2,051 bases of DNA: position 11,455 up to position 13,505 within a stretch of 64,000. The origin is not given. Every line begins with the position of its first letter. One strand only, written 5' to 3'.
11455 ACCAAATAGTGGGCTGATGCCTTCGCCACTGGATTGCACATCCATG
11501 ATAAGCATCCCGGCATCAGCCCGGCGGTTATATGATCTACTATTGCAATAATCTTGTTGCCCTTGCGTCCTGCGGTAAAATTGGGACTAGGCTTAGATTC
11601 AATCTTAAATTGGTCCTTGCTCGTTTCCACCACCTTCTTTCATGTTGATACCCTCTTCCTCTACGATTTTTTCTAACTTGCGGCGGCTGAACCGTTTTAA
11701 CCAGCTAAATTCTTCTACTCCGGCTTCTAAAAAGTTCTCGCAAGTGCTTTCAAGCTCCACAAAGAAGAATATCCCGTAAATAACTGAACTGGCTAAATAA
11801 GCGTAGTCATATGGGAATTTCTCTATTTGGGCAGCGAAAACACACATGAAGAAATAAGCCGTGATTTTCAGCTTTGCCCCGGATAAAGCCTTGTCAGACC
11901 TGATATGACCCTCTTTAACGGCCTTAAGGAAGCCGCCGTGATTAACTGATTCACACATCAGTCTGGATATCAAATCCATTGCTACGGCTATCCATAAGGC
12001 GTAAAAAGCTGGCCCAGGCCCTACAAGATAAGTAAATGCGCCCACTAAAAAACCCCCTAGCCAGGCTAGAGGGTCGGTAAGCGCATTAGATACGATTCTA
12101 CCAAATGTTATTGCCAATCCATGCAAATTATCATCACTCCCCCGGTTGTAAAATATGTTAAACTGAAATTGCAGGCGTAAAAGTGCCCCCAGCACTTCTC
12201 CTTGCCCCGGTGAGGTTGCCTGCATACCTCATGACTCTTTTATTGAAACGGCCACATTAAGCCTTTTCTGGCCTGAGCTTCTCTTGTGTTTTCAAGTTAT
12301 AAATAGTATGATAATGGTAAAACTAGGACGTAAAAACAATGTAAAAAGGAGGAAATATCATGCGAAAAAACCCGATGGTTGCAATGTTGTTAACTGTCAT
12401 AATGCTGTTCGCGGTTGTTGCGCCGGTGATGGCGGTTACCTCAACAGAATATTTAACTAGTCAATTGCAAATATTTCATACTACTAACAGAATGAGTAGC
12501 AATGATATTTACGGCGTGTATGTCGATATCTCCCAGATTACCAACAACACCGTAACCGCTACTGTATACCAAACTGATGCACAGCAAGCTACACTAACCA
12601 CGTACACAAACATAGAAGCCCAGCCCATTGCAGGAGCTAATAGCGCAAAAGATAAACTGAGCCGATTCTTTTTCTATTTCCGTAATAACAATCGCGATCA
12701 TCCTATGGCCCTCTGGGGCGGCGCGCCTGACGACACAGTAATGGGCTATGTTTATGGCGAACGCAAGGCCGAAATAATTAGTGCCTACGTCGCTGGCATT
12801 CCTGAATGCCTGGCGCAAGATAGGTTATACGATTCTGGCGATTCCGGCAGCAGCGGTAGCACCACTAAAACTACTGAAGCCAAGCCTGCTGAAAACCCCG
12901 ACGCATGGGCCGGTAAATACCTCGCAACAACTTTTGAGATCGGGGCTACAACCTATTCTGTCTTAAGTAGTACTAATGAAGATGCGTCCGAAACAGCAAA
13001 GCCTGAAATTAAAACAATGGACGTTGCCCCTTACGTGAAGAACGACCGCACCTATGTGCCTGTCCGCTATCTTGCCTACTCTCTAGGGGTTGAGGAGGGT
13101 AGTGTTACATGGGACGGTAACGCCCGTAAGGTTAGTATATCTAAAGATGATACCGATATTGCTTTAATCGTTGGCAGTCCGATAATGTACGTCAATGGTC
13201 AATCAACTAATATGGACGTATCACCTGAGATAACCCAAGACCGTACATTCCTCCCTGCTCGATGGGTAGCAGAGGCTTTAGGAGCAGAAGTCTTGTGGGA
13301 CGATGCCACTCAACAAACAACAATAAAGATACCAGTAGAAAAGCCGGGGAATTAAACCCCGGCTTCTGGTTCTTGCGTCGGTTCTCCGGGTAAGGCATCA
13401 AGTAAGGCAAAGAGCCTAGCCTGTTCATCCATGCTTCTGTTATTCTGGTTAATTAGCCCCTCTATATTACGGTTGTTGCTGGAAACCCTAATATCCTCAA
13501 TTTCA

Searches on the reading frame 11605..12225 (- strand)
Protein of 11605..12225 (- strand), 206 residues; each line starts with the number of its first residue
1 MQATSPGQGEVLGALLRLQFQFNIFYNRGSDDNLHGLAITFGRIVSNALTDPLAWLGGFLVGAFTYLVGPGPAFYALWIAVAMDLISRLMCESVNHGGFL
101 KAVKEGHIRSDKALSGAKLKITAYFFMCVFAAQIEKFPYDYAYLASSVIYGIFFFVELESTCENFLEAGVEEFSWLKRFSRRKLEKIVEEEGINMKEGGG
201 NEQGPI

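Call 49: search_protein_families(library=pfam, proteins=[window:11605-12225:-], max_evalue=0.001)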
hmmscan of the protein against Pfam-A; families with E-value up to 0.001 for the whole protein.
window:11605-12225:- (206 aa): 1 family
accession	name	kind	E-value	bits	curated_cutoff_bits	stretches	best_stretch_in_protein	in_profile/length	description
PF05105.17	Phage_holin_4_1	-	1.1e-06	29.1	22.2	1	64-179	3-110/116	Bacteriophage holin family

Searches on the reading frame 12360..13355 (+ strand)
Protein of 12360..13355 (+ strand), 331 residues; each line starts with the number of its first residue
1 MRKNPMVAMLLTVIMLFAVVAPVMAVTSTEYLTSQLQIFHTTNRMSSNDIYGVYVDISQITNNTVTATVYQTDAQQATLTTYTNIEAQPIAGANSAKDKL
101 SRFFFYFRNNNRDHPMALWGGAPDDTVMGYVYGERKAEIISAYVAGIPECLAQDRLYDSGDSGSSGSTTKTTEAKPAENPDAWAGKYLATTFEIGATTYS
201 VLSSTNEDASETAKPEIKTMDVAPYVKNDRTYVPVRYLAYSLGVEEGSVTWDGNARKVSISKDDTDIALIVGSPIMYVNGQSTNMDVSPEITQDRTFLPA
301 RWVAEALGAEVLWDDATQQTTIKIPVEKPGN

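Call 49: search_protein_families(library=pfam, proteins=[window:12360-13355:+], max_evalue=0.001)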
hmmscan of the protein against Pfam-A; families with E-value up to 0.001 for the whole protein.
window:12360-13355:+ (331 aa): 1 family
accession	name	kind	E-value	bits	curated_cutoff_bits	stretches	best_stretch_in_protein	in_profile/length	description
PF07833.16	Cu_amine_oxidN1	-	5.2e-35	120.1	24.2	1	219-322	8-108/108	Copper amine oxidase N-terminal domain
